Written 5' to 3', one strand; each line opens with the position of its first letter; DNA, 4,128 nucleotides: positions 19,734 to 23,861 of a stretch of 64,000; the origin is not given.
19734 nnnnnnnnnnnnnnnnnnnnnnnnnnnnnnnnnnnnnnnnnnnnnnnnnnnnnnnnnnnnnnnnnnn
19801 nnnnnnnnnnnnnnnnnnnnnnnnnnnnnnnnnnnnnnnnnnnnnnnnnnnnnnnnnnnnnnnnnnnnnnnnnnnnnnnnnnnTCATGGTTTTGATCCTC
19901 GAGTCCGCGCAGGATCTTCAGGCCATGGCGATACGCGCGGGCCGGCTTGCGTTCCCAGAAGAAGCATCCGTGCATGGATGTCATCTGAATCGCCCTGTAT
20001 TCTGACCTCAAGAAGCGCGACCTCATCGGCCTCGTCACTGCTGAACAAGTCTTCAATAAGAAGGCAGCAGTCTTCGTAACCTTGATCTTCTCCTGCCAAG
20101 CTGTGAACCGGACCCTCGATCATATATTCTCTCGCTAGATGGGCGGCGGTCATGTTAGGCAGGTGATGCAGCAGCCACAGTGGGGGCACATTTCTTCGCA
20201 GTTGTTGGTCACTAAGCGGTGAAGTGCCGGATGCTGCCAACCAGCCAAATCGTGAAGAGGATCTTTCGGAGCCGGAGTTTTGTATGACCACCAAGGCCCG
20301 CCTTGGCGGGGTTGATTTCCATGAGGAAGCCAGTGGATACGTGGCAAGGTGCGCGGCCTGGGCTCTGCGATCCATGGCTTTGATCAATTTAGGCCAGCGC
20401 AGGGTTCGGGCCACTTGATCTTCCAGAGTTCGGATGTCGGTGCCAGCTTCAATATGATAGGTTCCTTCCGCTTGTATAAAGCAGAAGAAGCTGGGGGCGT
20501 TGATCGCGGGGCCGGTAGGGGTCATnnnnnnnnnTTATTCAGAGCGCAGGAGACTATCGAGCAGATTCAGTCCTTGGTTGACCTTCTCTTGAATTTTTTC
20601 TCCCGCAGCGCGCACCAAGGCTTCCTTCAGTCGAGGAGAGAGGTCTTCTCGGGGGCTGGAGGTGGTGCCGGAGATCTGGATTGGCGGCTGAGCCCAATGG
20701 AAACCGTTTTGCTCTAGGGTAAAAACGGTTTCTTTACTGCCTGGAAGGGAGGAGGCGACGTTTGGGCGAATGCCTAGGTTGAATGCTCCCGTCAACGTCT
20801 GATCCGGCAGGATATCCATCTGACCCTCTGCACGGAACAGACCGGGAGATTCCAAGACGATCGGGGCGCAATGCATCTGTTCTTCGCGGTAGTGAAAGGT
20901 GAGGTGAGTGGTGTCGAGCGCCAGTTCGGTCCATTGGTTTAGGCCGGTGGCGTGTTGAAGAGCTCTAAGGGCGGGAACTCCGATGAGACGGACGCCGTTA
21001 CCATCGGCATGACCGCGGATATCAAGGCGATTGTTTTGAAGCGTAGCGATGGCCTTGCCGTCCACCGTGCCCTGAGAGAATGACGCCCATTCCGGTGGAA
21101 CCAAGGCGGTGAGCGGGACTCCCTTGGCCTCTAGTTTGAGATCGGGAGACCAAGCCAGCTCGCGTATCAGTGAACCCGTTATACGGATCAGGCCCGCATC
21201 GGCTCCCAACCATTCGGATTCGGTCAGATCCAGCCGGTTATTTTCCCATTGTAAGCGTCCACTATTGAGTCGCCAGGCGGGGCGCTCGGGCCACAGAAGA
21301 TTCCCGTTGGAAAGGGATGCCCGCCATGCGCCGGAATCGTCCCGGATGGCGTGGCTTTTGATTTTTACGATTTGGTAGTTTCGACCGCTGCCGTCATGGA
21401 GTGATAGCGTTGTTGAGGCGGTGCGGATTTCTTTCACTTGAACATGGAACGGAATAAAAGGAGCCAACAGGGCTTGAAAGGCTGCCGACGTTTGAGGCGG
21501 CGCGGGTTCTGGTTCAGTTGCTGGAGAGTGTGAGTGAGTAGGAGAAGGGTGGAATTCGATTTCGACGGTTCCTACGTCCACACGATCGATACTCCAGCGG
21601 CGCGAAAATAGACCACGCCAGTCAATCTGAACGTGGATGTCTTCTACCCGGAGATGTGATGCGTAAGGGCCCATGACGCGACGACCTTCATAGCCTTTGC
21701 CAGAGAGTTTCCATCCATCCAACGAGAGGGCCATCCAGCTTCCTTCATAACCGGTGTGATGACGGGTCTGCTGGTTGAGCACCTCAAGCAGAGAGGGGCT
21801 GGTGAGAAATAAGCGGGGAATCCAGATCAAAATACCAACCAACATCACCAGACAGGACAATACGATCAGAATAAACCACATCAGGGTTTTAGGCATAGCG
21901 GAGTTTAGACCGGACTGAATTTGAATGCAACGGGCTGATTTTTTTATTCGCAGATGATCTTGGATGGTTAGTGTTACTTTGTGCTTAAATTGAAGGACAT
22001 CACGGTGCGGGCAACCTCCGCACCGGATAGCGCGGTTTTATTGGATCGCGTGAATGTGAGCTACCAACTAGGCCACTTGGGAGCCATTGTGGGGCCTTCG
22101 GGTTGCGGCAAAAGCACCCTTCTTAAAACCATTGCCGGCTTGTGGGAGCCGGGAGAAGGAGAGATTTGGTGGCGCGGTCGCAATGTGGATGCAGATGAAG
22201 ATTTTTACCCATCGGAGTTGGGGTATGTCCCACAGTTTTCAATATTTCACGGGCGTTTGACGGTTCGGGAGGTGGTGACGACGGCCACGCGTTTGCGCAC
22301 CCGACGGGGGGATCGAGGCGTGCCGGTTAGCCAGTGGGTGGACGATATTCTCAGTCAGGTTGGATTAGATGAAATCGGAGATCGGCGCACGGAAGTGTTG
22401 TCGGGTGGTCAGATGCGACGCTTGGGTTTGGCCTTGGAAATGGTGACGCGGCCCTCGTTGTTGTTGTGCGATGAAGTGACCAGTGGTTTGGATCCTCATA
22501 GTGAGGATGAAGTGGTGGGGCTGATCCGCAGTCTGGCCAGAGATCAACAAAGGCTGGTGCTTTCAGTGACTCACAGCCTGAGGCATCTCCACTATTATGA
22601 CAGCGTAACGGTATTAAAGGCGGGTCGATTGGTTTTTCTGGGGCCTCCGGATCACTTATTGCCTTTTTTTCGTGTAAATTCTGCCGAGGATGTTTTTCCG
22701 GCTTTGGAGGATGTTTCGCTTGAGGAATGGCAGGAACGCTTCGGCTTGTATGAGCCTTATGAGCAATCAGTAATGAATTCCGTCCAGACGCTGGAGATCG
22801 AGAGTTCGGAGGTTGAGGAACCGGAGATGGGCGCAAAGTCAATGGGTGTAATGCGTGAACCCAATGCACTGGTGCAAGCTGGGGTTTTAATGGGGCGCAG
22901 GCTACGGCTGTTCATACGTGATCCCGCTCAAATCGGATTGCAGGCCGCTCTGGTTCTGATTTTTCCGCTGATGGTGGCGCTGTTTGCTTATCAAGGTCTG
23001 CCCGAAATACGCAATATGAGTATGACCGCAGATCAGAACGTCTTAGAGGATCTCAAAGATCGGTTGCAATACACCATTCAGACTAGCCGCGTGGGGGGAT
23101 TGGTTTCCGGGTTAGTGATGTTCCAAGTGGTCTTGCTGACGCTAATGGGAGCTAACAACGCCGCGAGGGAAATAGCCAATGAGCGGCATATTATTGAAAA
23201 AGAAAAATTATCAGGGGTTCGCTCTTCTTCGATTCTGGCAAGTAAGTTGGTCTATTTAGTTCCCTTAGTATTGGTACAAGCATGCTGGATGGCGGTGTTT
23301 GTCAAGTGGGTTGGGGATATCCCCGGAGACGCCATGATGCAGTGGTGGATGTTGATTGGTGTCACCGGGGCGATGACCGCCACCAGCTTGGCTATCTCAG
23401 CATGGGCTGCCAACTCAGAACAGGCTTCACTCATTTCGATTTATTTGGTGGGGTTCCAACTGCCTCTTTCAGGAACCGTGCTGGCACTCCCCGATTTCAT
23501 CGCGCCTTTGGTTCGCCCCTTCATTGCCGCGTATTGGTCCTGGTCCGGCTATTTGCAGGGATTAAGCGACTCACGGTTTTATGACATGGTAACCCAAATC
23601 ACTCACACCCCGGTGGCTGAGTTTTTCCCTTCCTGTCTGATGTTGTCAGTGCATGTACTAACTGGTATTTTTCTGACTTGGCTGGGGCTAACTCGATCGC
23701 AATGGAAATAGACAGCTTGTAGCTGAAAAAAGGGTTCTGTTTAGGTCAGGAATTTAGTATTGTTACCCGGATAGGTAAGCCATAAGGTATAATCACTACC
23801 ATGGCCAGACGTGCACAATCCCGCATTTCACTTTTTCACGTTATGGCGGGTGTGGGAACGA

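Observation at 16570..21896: Stand-alone KS / truncated KS-like / KR / ACP module between an AsmA-like protein and a flippase-like membrane protein: candidate dedicated envelope-lipid pathway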

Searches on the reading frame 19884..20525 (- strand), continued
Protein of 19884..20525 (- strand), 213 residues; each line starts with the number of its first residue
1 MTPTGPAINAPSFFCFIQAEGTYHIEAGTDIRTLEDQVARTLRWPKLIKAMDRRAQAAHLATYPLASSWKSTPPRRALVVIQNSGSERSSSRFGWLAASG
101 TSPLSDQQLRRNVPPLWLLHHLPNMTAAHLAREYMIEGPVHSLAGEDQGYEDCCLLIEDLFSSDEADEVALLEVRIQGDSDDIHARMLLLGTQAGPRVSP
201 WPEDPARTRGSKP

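Call 75: find_encoding_contigs(protein=P0130, flank=10000, max_places=3)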
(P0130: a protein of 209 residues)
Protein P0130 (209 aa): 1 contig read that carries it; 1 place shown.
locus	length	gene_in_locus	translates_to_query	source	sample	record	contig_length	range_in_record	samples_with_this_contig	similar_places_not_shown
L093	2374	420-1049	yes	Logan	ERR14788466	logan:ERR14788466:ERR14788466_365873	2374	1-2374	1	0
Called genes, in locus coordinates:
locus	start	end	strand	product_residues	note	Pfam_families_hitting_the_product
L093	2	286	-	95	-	?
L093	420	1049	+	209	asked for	PF00109:ketoacyl-synt (weak)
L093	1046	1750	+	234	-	PF00106:adh_short, PF13561:adh_short_C2, PF08659:KR (weak)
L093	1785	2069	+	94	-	PF00550:PP-binding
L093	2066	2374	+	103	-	?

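Call 78: find_related_loci(query=A4, collection=metagenome_contigs, flank=10000)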
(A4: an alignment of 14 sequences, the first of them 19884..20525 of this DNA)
Query A4 (213 aa) in metagenome_contigs; peptide patterns used: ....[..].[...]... (x = any residue, [..] = any of these).
520 stretches matched a pattern; 420 encode a relative of the query (tblastn E <= 1e-3); the best 80 are kept; 80 distinct loci.
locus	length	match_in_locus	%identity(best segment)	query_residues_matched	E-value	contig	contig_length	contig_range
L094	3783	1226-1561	35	41-143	4e-8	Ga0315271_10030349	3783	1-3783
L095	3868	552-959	30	20-147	1e-7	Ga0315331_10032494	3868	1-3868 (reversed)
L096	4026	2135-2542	30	20-147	1e-7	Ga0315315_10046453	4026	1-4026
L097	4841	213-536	33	46-143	1e-7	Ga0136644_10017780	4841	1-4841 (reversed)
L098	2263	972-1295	33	46-143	2e-7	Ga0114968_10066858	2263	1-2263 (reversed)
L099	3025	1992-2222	34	90-143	2e-7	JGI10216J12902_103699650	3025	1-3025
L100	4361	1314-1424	51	107-143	2e-7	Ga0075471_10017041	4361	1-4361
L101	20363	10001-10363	31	46-167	3e-7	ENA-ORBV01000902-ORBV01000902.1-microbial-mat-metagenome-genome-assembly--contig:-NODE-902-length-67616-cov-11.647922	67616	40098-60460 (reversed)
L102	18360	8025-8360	33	42-143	3e-7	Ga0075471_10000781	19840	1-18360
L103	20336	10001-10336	34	46-147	4e-7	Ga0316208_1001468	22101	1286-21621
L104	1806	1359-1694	31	46-147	4e-7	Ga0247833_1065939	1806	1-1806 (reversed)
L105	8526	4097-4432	33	42-143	6e-7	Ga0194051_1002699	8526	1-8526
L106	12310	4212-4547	33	42-143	6e-7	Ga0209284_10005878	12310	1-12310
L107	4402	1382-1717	33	42-143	5e-7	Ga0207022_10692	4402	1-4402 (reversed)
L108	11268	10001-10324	32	41-139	7e-7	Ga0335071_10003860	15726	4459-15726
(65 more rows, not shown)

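Call 83: search_protein_families(library=pfam, proteins=[L101:8424-9335:+, L101:6993-7973:+, L101:15804-16262:+, L101:16437-17318:+, L015:15732-16562:+], max_evalue=1)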
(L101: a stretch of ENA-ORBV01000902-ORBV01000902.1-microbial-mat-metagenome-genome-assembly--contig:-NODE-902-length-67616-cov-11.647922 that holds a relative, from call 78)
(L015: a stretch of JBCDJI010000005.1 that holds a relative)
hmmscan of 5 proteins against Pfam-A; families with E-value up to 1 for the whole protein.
L101:8424-9335:+ (304 aa): 3 families
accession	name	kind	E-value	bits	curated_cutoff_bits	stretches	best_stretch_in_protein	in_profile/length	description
PF01887.21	SAM_HAT_N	-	1.6e-37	128.9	26.3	1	45-192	1-145/145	SAM hydroxide adenosyltransferase N-terminal domain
PF20257.3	SAM_HAT_C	-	1.2e-11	45.2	25.5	1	215-300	1-83/84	SAM hydroxide adenosyltransferase C-terminal domain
PF21587.3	AP5B1_N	-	0.21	12.3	21.2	1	225-269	2-45/71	AP-5 complex subunit beta-1, N-terminal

L101:6993-7973:+ (327 aa): 0 families

L101:15804-16262:+ (153 aa): 0 families

L101:16437-17318:+ (294 aa): 2 families
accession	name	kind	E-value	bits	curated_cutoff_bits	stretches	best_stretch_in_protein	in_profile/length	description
PF14371.13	DUF4412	-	1.1e-07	32.2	21.6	1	158-285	84-191/191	Domain of unknown function (DUF4412)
PF01099.22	Uteroglobin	-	0.035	15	24.8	1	109-139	52-82/90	Uteroglobin family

L015:15732-16562:+ (276 aa): 8 families
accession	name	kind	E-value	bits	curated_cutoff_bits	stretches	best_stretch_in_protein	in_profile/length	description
PF00535.33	Glycos_transf_2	-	4.2e-21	76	23.3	1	41-166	2-130/168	Glycosyl transferase family 2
PF13641.12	Glyco_tranf_2_3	-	1.1e-07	32.5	27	1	39-251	3-223/230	Glycosyltransferase like family 2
PF10111.15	Glyco_tranf_2_2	-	1.6e-05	25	27.3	1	41-133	2-99/276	Glycosyltransferase like family 2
PF13506.12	Glyco_transf_21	-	0.00025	21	21.7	1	109-199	24-121/174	Glycosyl transferase family 21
PF13632.12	Glyco_trans_2_3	-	0.00052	20.3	27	1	118-216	1-108/198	Glycosyl transferase family group 2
PF13704.12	Glyco_tranf_2_4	-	0.0012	19.7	27.5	1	59-125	11-81/98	Glycosyl transferase family 2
PF13712.12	Glyco_tranf_2_5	-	0.058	13.5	27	1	101-149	39-89/210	Glycosyltransferase like family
PF11397.14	GlcNAc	-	0.16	11.9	21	0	169-214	204-253/352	Glycosyltransferase (GlcNAc)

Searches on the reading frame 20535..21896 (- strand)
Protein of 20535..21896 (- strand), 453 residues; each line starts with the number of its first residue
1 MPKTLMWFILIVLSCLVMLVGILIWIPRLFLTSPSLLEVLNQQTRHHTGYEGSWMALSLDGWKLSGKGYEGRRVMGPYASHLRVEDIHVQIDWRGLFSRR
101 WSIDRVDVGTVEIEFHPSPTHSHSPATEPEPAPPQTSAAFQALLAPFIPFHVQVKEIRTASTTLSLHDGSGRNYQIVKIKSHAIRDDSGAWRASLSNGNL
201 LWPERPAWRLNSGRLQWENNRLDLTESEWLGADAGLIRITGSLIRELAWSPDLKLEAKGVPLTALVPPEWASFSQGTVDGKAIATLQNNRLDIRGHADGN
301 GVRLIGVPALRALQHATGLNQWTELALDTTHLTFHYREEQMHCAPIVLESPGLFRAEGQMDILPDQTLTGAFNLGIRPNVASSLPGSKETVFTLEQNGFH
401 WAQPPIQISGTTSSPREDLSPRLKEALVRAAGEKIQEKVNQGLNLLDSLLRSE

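Call 3: search_protein_families(library=pfam, proteins=[window:20535-21896:-], max_evalue=0.1)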
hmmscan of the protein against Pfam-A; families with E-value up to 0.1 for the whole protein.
window:20535-21896:- (453 aa): 1 family
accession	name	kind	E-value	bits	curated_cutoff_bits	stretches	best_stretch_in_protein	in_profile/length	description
PF05359.17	DUF748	-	0.02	13.3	50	0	23-171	26-171/1037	Domain of Unknown Function (DUF748)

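Call 4: search_protein_families(library=ncbifam, proteins=[window:20535-21896:-], max_evalue=0.1)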
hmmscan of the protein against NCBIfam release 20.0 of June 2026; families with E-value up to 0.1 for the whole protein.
window:20535-21896:- (453 aa): 1 family
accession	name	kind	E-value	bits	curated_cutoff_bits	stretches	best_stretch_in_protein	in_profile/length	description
NF047952.2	ATportTamB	equivalog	0.0057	14.5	825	1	12-168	3-147/1240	autotransporter assembly complex protein TamB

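Call 58: search_solved_structures(query=window:20535-21896:-, max_evalue=10)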
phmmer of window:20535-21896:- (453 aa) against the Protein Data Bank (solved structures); distinct sequences matched with E-value up to 10: 0.

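Call 59: find_related_loci(query=window:20535-21896:-, collection=metagenome_contigs, flank=6000)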
Query window:20535-21896:- (453 aa) in metagenome_contigs; peptide patterns used: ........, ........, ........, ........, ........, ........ (x = any residue, [..] = any of these).
108 stretches matched a pattern, but none encodes a relative of the query by tblastn (E <= 1e-3).

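Call 67: predict_structure(protein=window:20535-21896:-)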
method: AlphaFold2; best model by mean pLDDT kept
length: 453 residues; sequences in the alignment: 1
mean_pLDDT: 38.4   pTM: 0.20
mean pLDDT of the five models: 38.4, 34.7, 31.9, 31.6, 31.2
residues with pLDDT >= 90: 15; 70-90: 14; 50-70: 33; < 50: 391
segments of 3 or more residues with pLDDT < 50: 40-427
pLDDT, mean of each block of 10 residues (from residue 1): 84 95 81 57 38 28 32 30 37 33 37 36 37 40 33 34 37 35 30 31 34 33 32 26 29 33 34 33 33 33 29 30 27 30 33 35 32 34 34 29 26 31 43 61 66 52
secondary structure, 60 per line:
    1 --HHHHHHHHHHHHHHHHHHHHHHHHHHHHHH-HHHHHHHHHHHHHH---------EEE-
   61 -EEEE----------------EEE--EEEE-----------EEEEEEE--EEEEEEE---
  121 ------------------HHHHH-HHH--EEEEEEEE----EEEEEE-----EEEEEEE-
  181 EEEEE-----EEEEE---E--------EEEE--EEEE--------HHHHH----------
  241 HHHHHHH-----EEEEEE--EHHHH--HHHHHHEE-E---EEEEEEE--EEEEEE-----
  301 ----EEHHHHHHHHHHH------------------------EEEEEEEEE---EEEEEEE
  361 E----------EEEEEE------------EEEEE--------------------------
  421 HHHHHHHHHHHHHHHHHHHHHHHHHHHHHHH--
elements in order: H3-32 H34-47 E57-59 E62-65 E82-84 E87-90 E102-108 E111-117 H139-143 E150-157 E162-167 E173-179 E181-185 E191-195 E208-211 E214-217 H226-230 H241-247 E253-258 H262-265 H268-273 E281-287 E290-295 H307-317 E342-350 E354-361 E372-377 E390-394 H421-451

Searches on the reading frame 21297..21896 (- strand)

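Call 93: search_protein_families(library=pfam, proteins=[window:21297-21896:-], max_evalue=10)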
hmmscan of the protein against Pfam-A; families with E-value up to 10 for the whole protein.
seq(200 aa): 3 families
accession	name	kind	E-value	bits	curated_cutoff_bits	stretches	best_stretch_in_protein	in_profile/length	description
PF13116.12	YhdP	-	0.0033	15.8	46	1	77-193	79-180/1224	YhdP protein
PF05359.17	DUF748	-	0.022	13.3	50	1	20-171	23-171/1037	Domain of Unknown Function (DUF748)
PF07219.19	HemY_N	-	0.12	12.9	31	1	5-51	15-61/107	HemY protein N-terminus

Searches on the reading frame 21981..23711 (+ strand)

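Call 51: search_protein_families(library=pfam, proteins=[window:21981-23711:+], max_evalue=0.01)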
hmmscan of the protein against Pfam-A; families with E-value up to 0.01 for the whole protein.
window:21981-23711:+ (576 aa): 7 families
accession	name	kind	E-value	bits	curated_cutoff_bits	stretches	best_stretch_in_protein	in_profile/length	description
PF00005.33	ABC_tran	-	5.1e-30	105.3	25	1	21-168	1-137/137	ABC transporter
PF01061.29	ABC2_membrane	-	9.6e-14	51.8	26.9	1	299-510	2-189/211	ABC-2 type transporter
PF02463.25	SMC_N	-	9.3e-08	32.2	40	1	138-200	135-201/220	RecF/RecN/SMC N terminal domain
PF13304.12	AAA_21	-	1.2e-07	32.6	27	0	145-199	242-299/304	AAA domain, putative AbiEii toxin, Type IV TA system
PF12698.13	ABC2_membrane_3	-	4.7e-05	23.1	31.6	1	368-568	154-347/347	ABC-2 family transporter protein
PF13401.12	AAA_22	-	0.00031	21.5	27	1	33-202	7-128/130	AAA domain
PF05729.18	NACHT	-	0.0034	17.7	26.7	1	35-58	4-27/167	NACHT domain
